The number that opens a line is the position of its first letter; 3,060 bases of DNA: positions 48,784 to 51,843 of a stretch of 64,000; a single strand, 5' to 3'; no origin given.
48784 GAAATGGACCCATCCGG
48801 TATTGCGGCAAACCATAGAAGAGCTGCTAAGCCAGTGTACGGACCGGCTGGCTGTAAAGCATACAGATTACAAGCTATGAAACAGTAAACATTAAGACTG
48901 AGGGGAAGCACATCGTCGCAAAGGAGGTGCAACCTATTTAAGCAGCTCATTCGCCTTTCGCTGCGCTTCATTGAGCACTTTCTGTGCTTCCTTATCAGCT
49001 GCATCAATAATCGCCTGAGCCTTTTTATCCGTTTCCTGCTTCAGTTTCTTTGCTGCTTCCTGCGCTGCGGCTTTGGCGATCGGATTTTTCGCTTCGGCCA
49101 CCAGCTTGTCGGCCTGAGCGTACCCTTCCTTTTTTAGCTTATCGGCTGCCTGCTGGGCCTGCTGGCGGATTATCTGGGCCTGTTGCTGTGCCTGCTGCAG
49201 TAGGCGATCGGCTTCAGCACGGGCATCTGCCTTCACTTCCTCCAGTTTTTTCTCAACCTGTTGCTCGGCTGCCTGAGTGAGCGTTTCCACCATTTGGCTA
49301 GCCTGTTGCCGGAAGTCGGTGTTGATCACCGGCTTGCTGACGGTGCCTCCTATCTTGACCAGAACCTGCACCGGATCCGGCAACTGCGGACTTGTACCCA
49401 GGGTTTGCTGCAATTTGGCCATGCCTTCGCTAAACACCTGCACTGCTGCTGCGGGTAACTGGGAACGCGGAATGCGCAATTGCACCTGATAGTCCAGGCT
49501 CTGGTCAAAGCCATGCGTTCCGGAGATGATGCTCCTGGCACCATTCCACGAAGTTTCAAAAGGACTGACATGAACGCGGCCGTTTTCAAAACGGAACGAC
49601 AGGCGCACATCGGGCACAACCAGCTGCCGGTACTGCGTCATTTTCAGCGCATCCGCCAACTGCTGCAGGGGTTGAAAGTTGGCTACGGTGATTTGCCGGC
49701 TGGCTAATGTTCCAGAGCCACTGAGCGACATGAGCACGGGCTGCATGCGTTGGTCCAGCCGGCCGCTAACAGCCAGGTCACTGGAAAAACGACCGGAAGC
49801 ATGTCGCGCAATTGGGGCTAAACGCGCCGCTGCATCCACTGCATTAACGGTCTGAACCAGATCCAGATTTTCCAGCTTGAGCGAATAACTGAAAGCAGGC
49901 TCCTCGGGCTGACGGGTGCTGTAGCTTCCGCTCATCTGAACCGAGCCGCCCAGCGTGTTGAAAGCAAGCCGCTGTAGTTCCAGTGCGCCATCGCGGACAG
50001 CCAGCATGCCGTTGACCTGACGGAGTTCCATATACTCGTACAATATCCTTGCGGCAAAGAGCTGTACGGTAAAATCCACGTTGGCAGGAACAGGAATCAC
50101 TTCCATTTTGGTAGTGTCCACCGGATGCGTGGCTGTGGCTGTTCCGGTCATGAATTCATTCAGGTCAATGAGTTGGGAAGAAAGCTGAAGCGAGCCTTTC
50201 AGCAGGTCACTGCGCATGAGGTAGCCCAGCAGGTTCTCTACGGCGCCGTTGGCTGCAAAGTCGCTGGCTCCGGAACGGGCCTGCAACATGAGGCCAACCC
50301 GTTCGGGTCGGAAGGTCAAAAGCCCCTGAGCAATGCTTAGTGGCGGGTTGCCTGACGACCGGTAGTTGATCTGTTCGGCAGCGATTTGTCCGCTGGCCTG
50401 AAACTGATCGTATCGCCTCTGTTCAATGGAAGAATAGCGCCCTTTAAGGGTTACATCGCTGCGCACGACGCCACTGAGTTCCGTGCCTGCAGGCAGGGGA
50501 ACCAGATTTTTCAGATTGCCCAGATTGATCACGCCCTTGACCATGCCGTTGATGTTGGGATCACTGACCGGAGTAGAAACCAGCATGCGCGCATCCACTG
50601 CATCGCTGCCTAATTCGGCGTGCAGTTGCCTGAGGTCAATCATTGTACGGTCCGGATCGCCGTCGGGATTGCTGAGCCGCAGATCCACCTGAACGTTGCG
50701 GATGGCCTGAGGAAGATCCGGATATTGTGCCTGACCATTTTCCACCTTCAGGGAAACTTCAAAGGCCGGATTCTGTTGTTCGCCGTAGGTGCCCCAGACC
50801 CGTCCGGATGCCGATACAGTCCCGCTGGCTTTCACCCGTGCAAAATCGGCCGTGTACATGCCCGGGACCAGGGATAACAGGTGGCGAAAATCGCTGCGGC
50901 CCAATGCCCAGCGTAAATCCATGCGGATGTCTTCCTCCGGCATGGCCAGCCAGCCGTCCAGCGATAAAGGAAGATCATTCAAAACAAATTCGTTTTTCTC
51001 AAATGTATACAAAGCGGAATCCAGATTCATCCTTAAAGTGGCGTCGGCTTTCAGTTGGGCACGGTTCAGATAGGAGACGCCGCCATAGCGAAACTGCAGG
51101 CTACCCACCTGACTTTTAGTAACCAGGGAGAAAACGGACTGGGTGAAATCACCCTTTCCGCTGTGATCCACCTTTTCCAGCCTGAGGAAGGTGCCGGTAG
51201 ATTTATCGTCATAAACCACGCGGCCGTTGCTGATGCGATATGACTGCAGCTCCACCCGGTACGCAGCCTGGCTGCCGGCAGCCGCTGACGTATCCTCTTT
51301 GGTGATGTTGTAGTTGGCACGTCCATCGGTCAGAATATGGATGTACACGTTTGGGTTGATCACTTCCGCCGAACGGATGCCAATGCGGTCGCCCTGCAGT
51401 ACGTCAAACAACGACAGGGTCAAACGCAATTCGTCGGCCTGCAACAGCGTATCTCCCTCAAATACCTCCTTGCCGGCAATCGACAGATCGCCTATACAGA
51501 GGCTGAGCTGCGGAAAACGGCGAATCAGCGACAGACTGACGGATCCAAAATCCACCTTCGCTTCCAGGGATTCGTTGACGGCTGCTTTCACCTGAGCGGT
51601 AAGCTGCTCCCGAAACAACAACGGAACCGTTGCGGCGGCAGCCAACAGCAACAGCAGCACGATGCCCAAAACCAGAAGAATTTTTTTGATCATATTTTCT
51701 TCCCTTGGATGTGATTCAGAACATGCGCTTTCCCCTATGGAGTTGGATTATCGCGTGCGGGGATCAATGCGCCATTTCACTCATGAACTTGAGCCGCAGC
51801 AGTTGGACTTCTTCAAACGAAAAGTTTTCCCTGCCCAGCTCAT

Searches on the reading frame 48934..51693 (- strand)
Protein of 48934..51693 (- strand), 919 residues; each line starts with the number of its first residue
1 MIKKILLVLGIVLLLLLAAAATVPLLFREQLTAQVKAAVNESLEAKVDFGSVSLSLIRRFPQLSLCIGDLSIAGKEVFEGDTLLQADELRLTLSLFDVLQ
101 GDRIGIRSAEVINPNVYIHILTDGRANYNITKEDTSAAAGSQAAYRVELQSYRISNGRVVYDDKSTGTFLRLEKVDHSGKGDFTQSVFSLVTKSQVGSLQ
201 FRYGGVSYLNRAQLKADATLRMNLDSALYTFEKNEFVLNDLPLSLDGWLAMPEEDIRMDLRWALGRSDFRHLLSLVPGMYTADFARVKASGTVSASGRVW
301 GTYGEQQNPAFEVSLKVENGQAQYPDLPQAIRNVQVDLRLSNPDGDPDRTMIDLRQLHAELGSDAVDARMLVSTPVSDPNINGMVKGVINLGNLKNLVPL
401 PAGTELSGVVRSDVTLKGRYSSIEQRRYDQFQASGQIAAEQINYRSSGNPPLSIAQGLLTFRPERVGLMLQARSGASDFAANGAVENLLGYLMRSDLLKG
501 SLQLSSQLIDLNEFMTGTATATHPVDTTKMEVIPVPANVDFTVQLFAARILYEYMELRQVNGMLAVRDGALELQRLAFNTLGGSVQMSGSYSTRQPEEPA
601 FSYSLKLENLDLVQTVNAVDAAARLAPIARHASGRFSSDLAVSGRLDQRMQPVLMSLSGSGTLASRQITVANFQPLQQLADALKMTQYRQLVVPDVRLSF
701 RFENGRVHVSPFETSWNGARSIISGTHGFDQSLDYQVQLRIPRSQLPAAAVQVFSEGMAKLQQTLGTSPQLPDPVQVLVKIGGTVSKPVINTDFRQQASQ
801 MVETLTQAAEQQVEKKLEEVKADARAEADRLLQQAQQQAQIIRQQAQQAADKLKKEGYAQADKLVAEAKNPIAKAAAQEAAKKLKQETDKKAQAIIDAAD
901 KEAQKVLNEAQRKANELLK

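Call 57: search_protein_families(library=ncbifam, proteins=[window:48934-51693:-], max_evalue=0.000001)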
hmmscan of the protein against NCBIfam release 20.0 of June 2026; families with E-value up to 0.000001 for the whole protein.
window:48934-51693:- (919 aa): 2 families
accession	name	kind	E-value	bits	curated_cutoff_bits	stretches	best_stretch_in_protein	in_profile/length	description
NF041483.1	growth_prot_Scy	equivalog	2.9e-08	31.8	1040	1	794-917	973-1097/1293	polarized growth protein Scy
NF050102.1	DivIVA_Wag31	equivalog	7.1e-07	29.4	260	0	802-917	89-194/256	DivIVA-like cell division protein Wag31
